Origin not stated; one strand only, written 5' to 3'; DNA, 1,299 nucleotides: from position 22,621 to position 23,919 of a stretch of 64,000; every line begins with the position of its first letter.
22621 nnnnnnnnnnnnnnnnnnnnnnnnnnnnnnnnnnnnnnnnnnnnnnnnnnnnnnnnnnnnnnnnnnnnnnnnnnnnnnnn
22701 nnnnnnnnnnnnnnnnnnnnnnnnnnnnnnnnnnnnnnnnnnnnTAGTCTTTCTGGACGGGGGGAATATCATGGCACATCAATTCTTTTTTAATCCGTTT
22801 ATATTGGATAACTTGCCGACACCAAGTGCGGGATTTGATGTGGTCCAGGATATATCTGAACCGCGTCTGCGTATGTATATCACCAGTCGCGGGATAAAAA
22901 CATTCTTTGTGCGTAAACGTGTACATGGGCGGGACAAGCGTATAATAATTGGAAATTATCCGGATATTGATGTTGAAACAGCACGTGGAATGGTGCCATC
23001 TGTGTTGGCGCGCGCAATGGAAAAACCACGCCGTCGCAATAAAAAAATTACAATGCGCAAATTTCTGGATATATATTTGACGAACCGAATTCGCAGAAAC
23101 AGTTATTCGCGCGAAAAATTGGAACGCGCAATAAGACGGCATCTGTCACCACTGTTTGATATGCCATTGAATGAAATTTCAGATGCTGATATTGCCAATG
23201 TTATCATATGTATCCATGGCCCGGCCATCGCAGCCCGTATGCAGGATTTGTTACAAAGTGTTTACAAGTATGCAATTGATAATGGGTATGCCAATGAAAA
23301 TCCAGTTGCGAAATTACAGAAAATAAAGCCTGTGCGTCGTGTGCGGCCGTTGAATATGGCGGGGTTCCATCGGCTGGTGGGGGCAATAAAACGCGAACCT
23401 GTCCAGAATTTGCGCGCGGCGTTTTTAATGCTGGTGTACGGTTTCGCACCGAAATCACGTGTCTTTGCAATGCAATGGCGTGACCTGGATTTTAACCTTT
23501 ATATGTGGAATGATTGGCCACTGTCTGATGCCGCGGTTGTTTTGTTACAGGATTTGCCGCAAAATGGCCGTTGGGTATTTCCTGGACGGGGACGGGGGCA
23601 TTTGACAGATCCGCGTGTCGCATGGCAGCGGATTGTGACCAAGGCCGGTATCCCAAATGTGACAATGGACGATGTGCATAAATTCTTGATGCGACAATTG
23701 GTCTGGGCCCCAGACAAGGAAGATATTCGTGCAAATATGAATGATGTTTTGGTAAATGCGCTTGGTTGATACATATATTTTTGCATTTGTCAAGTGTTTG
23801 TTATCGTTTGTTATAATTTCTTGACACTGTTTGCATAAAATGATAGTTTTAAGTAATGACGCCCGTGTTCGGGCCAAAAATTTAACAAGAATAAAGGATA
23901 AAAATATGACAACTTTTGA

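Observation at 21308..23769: Post-lepA islet: three paralogous small Cys-containing proteins, a second ACP-like carrier protein and a degenerate P4-type integrase, just upstream of the canonical acpP-fabF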

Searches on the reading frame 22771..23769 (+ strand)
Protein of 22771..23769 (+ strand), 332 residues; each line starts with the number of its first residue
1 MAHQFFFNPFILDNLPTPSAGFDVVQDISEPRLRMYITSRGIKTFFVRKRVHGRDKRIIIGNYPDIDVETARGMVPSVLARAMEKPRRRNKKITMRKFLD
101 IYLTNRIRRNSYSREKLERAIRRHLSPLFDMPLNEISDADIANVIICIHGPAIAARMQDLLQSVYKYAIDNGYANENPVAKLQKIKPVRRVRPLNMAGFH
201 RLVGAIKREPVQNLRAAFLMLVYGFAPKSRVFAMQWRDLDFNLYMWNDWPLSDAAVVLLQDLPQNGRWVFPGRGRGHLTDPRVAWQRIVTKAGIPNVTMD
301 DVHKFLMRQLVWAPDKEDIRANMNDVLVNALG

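Call 4: search_protein_families(library=pfam, proteins=[window:22771-23769:+], max_evalue=1)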
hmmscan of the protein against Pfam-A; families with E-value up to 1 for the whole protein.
window:22771-23769:+ (332 aa): 3 families
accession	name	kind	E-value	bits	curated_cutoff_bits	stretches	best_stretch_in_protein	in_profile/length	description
PF22022.2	Phage_int_M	-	6.5e-07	29.9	27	1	108-183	15-94/96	Phage integrase central domain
PF14659.12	Phage_int_SAM_3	-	2.5e-05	24.8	22.6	1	94-144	1-53/58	Phage integrase, N-terminal SAM-like domain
PF13356.12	Arm-DNA-bind_3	-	4.8e-05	23.8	27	1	32-78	22-66/83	Arm DNA-binding domain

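Call 5: search_protein_families(library=ncbifam, proteins=[window:22771-23769:+], max_evalue=1)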
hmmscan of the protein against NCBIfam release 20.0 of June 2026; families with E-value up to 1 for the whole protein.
window:22771-23769:+ (332 aa): 1 family
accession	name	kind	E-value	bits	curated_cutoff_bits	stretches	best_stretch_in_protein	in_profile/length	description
NF001399.0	PRK00283.1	subfamily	0.012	14.9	279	1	152-224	71-145/300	tyrosine recombinase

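Call 6: search_protein_families(library=phrogs, proteins=[window:22771-23769:+], max_evalue=1)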
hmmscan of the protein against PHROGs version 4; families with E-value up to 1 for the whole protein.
window:22771-23769:+ (332 aa): 3 families
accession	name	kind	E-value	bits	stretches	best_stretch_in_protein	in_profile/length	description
phrog_1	-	integration and excision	1.2e-27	98.4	1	29-298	111-394/611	integrase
phrog_7244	-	integration and excision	4.9e-05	23.7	1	83-244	64-229/263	integrase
phrog_3423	-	unknown function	0.00054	21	1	32-92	30-90/157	-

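Call 19: search_solved_structures(query=window:22771-23769:+, max_evalue=1, show_alignments=3)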
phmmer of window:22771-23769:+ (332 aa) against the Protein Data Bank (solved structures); distinct sequences matched with E-value up to 1: 4.
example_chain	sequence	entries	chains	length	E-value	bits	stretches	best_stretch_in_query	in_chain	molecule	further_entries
2kob_A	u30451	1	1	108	0.12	14.8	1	119-180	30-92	Uncharacterized protein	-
3jtz_A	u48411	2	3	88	0.18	14.2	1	33-74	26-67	Integrase | CP4-like integrase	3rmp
5zik_A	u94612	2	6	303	0.39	13.1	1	267-311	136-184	Probable 2-dehydropantoate 2-reductase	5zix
6k1r_A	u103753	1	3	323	0.43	13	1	267-311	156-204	Probable 2-dehydropantoate 2-reductase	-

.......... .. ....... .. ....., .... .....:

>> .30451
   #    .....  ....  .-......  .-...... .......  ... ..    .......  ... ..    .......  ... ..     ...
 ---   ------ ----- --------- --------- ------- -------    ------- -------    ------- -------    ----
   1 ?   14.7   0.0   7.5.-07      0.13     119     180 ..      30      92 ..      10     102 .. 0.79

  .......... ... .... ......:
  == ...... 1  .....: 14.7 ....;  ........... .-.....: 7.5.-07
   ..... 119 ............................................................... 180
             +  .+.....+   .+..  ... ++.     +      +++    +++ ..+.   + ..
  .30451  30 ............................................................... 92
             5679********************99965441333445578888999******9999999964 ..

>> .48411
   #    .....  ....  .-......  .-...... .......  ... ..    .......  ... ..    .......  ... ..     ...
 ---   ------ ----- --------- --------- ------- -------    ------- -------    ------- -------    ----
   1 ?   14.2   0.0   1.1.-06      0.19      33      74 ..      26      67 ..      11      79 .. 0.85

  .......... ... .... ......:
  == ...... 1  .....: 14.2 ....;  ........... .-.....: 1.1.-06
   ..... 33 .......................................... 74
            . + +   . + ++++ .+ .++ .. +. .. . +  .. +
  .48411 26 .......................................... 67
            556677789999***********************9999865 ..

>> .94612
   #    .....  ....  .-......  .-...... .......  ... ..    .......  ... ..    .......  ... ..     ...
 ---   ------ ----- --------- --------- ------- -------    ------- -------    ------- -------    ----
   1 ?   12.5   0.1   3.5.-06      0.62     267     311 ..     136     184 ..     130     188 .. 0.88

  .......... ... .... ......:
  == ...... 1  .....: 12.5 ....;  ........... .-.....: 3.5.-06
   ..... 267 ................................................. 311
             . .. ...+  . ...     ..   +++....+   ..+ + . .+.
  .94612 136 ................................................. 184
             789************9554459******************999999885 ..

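Call 29: find_homologous_proteins(query=window:22771-23769:+, max_evalue=0.00001)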
Query window:22771-23769:+ (332 aa): 1058 proteins with E <= 0.00001 among 2692 candidates; the best 120 are listed.
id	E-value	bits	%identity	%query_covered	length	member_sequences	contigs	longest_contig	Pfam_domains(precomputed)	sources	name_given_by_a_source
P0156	6.8e-219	744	98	100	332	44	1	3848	PF14659.13,PF22022.3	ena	-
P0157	4.6e-175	600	80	98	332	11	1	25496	PF14659.13,PF22022.3,PF13356.13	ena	-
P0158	1.5e-165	568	75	100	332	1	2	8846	PF22022.3,PF13356.13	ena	-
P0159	4.3e-165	567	75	100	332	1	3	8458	PF22022.3,PF13356.13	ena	-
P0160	5.0e-165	567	75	100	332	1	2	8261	PF22022.3,PF13356.13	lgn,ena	-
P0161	5.8e-165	566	73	100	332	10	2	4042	PF22022.3,PF13356.13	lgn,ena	-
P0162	6.9e-165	566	75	100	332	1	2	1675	PF22022.3,PF13356.13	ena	-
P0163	1.1e-164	565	75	100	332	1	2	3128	PF22022.3,PF13356.13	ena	-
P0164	1.3e-164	565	75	100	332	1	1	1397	PF22022.3,PF13356.13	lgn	-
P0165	1.8e-164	565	75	100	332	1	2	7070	PF22022.3,PF13356.13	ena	-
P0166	1.9e-164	565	75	100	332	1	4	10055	PF22022.3,PF13356.13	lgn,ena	-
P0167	2.4e-164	564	75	100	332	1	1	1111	PF22022.3,PF13356.13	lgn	-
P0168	2.5e-164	564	75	100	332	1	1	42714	PF22022.3,PF13356.13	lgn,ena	-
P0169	2.7e-164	564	75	100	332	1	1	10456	PF22022.3,PF13356.13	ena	-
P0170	3.5e-164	564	75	100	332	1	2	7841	PF22022.3,PF13356.13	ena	-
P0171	3.8e-164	564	75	100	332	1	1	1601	PF22022.3,PF13356.13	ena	-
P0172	5.5e-164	563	74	100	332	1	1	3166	PF22022.3,PF13356.13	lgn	-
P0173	6.0e-164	563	74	100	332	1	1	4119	PF22022.3,PF13356.13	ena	-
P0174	6.3e-164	563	75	100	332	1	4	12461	PF22022.3,PF13356.13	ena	-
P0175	6.8e-164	563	74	100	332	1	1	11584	PF22022.3,PF13356.13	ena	-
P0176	8.0e-164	563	74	100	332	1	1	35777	PF22022.3,PF13356.13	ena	-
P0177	8.2e-164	563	74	100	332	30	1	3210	PF22022.3,PF13356.13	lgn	-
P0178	9.9e-164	562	74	100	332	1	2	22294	PF22022.3,PF13356.13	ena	-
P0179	1.2e-163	562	74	100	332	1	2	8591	PF22022.3,PF13356.13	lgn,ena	-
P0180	1.3e-163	562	74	100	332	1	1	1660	PF22022.3,PF13356.13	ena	-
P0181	1.6e-163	562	74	100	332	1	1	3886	PF22022.3,PF13356.13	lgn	-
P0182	1.7e-163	562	74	100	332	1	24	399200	PF22022.3,PF13356.13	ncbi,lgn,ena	-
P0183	1.7e-163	562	74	100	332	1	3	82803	PF22022.3,PF13356.13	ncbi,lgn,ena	-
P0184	1.9e-163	561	74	100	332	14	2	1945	PF22022.3,PF13356.13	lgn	-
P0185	2.3e-163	561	74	100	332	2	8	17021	PF22022.3,PF13356.13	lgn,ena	-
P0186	2.9e-163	561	74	100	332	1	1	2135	PF22022.3,PF13356.13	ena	-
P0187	3.2e-163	561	74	100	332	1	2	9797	PF22022.3,PF13356.13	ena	-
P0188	3.3e-163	561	74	100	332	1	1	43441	PF22022.3,PF13356.13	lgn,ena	-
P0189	3.4e-163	561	74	100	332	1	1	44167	PF22022.3,PF13356.13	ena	-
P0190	3.4e-163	561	74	100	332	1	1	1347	PF22022.3,PF13356.13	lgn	-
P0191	4.3e-163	560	74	100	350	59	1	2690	PF22022.3,PF13356.13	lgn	-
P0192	4.3e-163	560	74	100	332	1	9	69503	PF22022.3,PF13356.13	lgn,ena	-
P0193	4.3e-163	560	74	100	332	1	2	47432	PF22022.3,PF13356.13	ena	-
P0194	5.0e-163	560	74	100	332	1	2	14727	PF22022.3,PF13356.13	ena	-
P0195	5.2e-163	560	74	100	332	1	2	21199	PF22022.3,PF13356.13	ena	-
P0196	5.8e-163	560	74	100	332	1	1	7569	PF22022.3,PF13356.13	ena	-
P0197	6.3e-163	560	74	100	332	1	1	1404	PF22022.3,PF13356.13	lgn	-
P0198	6.6e-163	560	74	100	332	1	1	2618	PF22022.3,PF13356.13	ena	-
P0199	7.2e-163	560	73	100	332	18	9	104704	PF22022.3,PF13356.13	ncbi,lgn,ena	-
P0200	7.4e-163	560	74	100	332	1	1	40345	PF22022.3,PF13356.13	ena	-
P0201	8.5e-163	559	74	100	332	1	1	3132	PF22022.3,PF13356.13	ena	-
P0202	9.9e-163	559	74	100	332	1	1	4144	PF22022.3,PF13356.13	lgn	-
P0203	1.0e-162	559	74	100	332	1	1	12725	PF22022.3,PF13356.13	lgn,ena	-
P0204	1.2e-162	559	74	100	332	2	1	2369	PF22022.3,PF13356.13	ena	-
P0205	1.4e-162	559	75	100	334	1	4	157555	PF22022.3,PF13356.13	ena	-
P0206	1.6e-162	558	74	100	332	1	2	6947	PF22022.3,PF13356.13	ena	-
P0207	1.7e-162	558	74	100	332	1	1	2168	PF22022.3,PF13356.13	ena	-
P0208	1.9e-162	558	74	100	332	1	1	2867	PF22022.3,PF13356.13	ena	-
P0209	3.4e-162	557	73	100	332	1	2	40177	PF22022.3,PF13356.13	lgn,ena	-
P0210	3.4e-162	557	74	100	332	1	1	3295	PF22022.3,PF13356.13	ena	-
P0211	9.2e-162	556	74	100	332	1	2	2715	PF22022.3,PF13356.13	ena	-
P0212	1.1e-161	556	74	100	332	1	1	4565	PF22022.3,PF13356.13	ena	-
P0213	1.5e-161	555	74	98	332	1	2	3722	PF22022.3,PF13356.13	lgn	-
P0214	2.2e-161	555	73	100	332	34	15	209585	PF22022.3,PF13356.13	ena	-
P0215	3.4e-161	554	73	100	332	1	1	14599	PF22022.3,PF13356.13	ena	-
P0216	3.5e-161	554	74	100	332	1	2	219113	PF22022.3,PF13356.13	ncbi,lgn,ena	-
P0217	5.5e-161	553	73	100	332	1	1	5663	PF22022.3,PF13356.13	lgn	-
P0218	8.7e-161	553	73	100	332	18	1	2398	PF22022.3,PF13356.13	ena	-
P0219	4.6e-160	550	72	100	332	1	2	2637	PF14659.13,PF22022.3,PF13356.13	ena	-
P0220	2.9e-159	548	73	98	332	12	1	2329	PF22022.3,PF13356.13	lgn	-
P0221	5.9e-159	547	73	100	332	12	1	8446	PF22022.3,PF13356.13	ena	-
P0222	6.4e-159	547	72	100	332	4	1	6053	PF14659.13,PF22022.3,PF13356.13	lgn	-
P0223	1.3e-158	546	72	98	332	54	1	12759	PF22022.3,PF13356.13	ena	-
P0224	2.1e-158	545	72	98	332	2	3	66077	PF22022.3,PF13356.13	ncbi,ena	-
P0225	3.1e-158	544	73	100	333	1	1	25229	PF22022.3,PF13356.13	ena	-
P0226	4.1e-158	544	72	100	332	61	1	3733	PF14659.13,PF22022.3,PF13356.13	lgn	-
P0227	6.9e-158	543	72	100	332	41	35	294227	PF22022.3,PF13356.13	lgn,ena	-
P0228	1.5e-157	542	71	100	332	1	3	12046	PF22022.3,PF13356.13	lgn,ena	-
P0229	2.8e-157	541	71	100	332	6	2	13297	PF22022.3,PF13356.13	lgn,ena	-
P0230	3.2e-157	541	72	100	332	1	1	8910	PF13356.13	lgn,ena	-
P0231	4.4e-157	541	69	100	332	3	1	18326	PF22022.3,PF13356.13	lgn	-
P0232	4.4e-157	541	71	100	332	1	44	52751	PF13356.13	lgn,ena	-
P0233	4.7e-157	540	71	100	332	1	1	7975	PF13356.13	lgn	-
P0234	5.2e-157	540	72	100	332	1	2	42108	PF13356.13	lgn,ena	-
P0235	5.4e-157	540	72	100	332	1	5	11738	PF13356.13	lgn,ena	-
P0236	5.8e-157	540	71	100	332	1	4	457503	PF22022.3,PF13356.13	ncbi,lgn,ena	-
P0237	6.4e-157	540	72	100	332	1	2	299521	PF13356.13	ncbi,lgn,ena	-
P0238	7.4e-157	540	72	100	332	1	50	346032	PF13356.13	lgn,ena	-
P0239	7.5e-157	540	72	100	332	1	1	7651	PF13356.13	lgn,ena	-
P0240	9.9e-157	539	72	100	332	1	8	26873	PF13356.13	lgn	-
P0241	1.1e-156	539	72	100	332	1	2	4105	PF13356.13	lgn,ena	-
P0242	1.1e-156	539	71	100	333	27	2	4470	PF14659.13,PF22022.3,PF13356.13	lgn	-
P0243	1.9e-156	539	70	100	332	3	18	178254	PF22022.3,PF13356.13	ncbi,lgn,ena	-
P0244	1.9e-156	539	73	98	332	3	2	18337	PF22022.3,PF13356.13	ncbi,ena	-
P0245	2.9e-156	538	71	100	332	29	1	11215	PF22022.3,PF13356.13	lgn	-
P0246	3.2e-156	538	72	100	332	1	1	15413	PF13356.13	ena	-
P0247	5.3e-156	537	71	100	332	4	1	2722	PF13356.13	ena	-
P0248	9.1e-156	536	72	100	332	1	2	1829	PF13356.13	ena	-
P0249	4.0e-155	534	71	100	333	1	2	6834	PF22022.3,PF13356.13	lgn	-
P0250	4.6e-155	534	71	100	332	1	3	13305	PF22022.3,PF13356.13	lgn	-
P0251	6.1e-155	534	71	98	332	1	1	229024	PF14659.13,PF22022.3,PF13356.13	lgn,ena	-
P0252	9.1e-155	533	70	100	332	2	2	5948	PF22022.3,PF13356.13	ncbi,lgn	-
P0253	1.3e-154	532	71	100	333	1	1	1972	PF22022.3,PF13356.13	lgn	-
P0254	1.6e-154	532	70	100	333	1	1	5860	PF14659.13,PF22022.3,PF13356.13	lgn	-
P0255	1.6e-154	532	71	100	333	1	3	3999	PF22022.3,PF13356.13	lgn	-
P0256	1.7e-154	532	70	100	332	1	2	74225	PF22022.3,PF13356.13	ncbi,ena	-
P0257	3.9e-154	531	70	100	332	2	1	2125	PF13356.13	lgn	-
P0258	8.0e-154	530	70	100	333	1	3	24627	PF22022.3,PF13356.13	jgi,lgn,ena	jgi:integrase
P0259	8.4e-154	530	70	100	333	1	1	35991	PF22022.3,PF13356.13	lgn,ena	-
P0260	8.7e-154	530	70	100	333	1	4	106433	PF22022.3,PF13356.13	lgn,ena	-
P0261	1.1e-153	529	70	100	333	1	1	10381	PF22022.3,PF13356.13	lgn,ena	-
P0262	1.2e-153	529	70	100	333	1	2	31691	PF22022.3,PF13356.13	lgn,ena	-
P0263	1.3e-153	529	70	100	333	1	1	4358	PF22022.3,PF13356.13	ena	-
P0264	1.6e-153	529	70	100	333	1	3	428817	PF22022.3,PF13356.13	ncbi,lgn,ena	-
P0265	1.7e-153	529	71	100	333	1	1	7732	PF22022.3,PF13356.13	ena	-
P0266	1.8e-153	529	70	100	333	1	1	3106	PF22022.3,PF13356.13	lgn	-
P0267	2.1e-153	528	70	100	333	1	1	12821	PF22022.3,PF13356.13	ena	-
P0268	2.2e-153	528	70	100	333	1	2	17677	PF22022.3,PF13356.13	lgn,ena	-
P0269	2.3e-153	528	70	100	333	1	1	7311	PF22022.3,PF13356.13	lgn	-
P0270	2.3e-153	528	70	100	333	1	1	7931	PF22022.3,PF13356.13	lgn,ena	-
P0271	2.5e-153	528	70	100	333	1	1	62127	PF22022.3,PF13356.13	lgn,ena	-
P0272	2.6e-153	528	70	100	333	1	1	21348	PF22022.3,PF13356.13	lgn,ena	-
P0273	3.8e-153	528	70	100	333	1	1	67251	PF22022.3,PF13356.13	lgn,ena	-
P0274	4.3e-153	527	67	98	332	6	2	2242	PF22022.3,PF13356.13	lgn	-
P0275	5.0e-153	527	70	100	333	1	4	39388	PF22022.3,PF13356.13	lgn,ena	-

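Call 30: find_related_loci(query=A3, collection=genome_contigs, flank=6000)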
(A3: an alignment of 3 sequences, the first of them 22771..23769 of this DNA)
Query A3 (332 aa) in genome_contigs; peptide patterns used: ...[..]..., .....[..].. (x = any residue, [..] = any of these).
262 stretches matched a pattern; 242 encode a relative of the query (tblastn E <= 1e-3); the best 80 are kept; 80 distinct loci.
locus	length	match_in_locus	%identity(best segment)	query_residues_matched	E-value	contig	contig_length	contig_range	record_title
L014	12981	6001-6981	80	1-327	0e+0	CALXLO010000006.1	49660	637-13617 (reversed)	MAG: uncultured Alphaproteobacteria bacterium isolate BRZ_DB__bin25 genome assembly, contig: BRZ_DB__NODE_689_length_496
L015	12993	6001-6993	74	1-331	3e-168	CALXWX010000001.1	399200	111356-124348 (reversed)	MAG: uncultured Alphaproteobacteria bacterium isolate BRZ_EC__bin9 genome assembly, contig: BRZ_EC__NODE_9_length_399200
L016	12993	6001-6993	75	1-331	4e-167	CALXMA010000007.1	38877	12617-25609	MAG: uncultured Alphaproteobacteria bacterium isolate BRZ_IT__bin13 genome assembly, contig: BRZ_IT__NODE_992_length_388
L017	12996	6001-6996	73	1-332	2e-166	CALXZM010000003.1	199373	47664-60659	MAG: uncultured Alphaproteobacteria bacterium isolate BRZ_LB__bin18 genome assembly, contig: BRZ_LB__NODE_51_length_1993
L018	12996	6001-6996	73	1-332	1e-165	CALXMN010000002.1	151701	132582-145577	MAG: uncultured Alphaproteobacteria bacterium isolate BRZ_KQ__bin82 genome assembly, contig: BRZ_KQ__NODE_157_length_151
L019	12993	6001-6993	73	1-331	2e-164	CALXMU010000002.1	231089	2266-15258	MAG: uncultured Alphaproteobacteria bacterium isolate BRZ_MD__bin57 genome assembly, contig: BRZ_MD__NODE_45_length_2310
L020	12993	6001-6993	71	1-331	2e-162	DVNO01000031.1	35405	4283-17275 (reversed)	MAG TPA_asm: Candidatus Enterousia avicola isolate CHK136-897 CHK136__C165167_L35405_ERR2241905, whole genome shotgun se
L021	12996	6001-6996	72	1-332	1e-162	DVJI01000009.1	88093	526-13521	MAG TPA_asm: Candidatus Enterousia intestinigallinarum isolate ChiGjej3B3-5194 ChiGjej3B3M5__C533893_L88093_SRR6323341,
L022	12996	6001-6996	72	1-332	1e-162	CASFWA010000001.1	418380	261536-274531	uncultured proteobacterium isolate A86_L4_360360_idba_bin.28 genome assembly, contig: A86_L4_360360_idba_bin.28.fa_scaff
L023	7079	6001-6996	73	1-332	3e-162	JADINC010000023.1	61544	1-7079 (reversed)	MAG: Candidatus Enterousia avistercoris isolate 8207 D5M67__C118991_L61544_SRR9113728, whole genome shotgun sequence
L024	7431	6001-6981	72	1-327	5e-162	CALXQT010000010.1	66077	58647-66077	MAG: uncultured Alphaproteobacteria bacterium isolate E20__bin73 genome assembly, contig: E20__k127_10008180, whole geno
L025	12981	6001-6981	72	1-327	2e-161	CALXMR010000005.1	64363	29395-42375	MAG: uncultured Alphaproteobacteria bacterium isolate BRZ_MA__bin39 genome assembly, contig: BRZ_MA__NODE_427_length_643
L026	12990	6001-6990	72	1-331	4e-161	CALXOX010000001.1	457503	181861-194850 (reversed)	MAG: uncultured Alphaproteobacteria bacterium isolate BRZ_MD__bin1 genome assembly, contig: BRZ_MD__NODE_4_length_457503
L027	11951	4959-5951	74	1-331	4e-161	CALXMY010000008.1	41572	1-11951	MAG: uncultured Alphaproteobacteria bacterium isolate BRZ_RP__bin67 genome assembly, contig: BRZ_RP__NODE_1226_length_41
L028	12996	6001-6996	70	1-332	7e-161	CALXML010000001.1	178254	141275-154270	MAG: uncultured Alphaproteobacteria bacterium isolate BRZ_KL__bin36 genome assembly, contig: BRZ_KL__NODE_32_length_1782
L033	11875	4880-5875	71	1-332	1e-159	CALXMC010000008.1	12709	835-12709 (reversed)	MAG: uncultured Alphaproteobacteria bacterium isolate BRZ_EE__bin33 genome assembly, contig: BRZ_EE__NODE_5711_length_12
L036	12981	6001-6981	73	1-327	5e-156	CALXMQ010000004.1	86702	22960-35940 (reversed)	MAG: uncultured Alphaproteobacteria bacterium isolate BRZ_KT__bin2 genome assembly, contig: BRZ_KT__NODE_133_length_8670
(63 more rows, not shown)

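Call 36: search_dna_similar(query=window:22771-23769:+, collection=phages, mode=protein, max_evalue=0.001, max_rows=12)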
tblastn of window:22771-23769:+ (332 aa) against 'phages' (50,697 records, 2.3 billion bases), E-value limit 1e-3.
Records with a match: 55; places in all: 55; records where one place covers at least 80% of the query: 3.
Best place of each record, by identity: <60% 55.
By first word of the organism name: Escherichia 15; Klebsiella 12; Pseudomonas 4; Enterobacter 3; Vibrio 3; Thermus 2; Stenotrophomonas 2; Psychrobacter 2; Salmonella 2; Erwinia 2; and 7 more.
By host as written in the record: - 9; Escherichia coli O157:H7 4; Pseudomonas sp. 2; Thermus thermophilus HB8 2; Psychrobacter sp. OW20 2; Escherichia coli O103:H25 strain NIPH-11060424/NVH-734 2; Escherichia coli 2; Salmonella enterica 2; and 27 more.
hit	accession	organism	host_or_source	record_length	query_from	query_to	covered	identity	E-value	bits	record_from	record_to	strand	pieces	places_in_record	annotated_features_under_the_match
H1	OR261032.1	Aeromonas phage ST4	Aeromonas hydrophila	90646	18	296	84%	24.5%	8e-5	50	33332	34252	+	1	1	integrase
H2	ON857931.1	Pseudomonas phage vB_PaeP_FBPa19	Pseudomonas sp.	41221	23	293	82%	23.4%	8e-6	54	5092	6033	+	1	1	integrase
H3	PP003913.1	Pseudomonas phage vB_Pae_U1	Pseudomonas aeruginosa ST773 ...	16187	11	313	91%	20.7%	5e-5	51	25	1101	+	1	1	integrase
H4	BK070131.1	Bacteriophage sp.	Helicobacter pametensis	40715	33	280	74%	25.3%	7e-7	77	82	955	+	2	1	intS_2: putative prophage CPS-53 integrase | intA_2: integrase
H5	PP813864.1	Pseudomonas phage vB_PaeP_FBPa42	Pseudomonas sp.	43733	23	274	76%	23.6%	9e-6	54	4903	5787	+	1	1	integrase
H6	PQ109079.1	Thermus phage Cumys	Thermus thermophilus HB8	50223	89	328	72%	24.4%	9e-8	60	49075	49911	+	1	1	integrase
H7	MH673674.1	Thermus phage phiMa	Thermus thermophilus HB8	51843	89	328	72%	24.4%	1e-7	59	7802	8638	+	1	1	hypothetical protein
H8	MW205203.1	Enterobacter phage BUCT554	Enterobacter cloacae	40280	33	247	65%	25.4%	3e-4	49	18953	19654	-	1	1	site-specific integrase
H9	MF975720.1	Pseudomonas phage VW-6S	Pseudomonas sivasensis W-6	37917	33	273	73%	22.6%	4e-7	58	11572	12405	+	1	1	integrase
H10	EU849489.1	Stenotrophomonas phage S1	-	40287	33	272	72%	22.7%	3e-5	52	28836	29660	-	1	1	gp28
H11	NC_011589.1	Stenotrophomonas phage S1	Stenotrophomonas maltophilia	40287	33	272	72%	22.7%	3e-5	52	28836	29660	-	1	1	integrase arm-type DNA-binding domain-containing protein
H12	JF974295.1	Psychrobacter phage pOW20-A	Psychrobacter sp. OW20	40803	33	250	66%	24.5%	5e-5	51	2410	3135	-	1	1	phage integrase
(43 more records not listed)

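Call 37: get_annotated_region(hit=H1, flank=600)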
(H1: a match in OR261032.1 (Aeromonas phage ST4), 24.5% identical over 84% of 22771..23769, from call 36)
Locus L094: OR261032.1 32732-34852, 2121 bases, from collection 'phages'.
description: Aeromonas phage ST4, complete genome.
organism: Aeromonas phage ST4 (NCBI taxid 3065692)
taxonomy: Viruses; Duplodnaviria; Heunggongvirae; Uroviricota; Caudoviricetes
host: Aeromonas hydrophila; source: underground sewage; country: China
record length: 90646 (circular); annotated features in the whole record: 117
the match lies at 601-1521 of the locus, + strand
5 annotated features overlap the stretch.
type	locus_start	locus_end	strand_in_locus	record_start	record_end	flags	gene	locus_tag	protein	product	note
CDS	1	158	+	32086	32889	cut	-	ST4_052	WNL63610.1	hypothetical protein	-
tRNA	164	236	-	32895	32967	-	-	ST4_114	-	tRNA-Lys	-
CDS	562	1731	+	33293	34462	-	-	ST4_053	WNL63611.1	integrase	-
CDS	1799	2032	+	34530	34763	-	-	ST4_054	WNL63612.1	hypothetical protein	-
CDS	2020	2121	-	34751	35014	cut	-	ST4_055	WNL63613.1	hypothetical protein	-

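Call 38: get_annotated_region(hit=H2, flank=600)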
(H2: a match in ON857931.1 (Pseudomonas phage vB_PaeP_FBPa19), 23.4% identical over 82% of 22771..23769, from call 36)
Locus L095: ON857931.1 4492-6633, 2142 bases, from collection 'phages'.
description: Pseudomonas phage vB_PaeP_FBPa19, complete genome.
organism: Pseudomonas phage vB_PaeP_FBPa19 (NCBI taxid 2969612)
taxonomy: Viruses; Duplodnaviria; Heunggongvirae; Uroviricota; Caudoviricetes
host: Pseudomonas sp.; source: -; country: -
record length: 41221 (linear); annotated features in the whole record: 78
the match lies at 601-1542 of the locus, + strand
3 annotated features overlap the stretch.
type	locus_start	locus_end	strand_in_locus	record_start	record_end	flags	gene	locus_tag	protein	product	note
CDS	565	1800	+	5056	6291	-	-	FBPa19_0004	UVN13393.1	integrase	-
CDS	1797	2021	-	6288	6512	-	-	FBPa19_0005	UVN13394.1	hypothetical protein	-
CDS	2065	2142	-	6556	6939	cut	-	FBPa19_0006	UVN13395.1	hypothetical protein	-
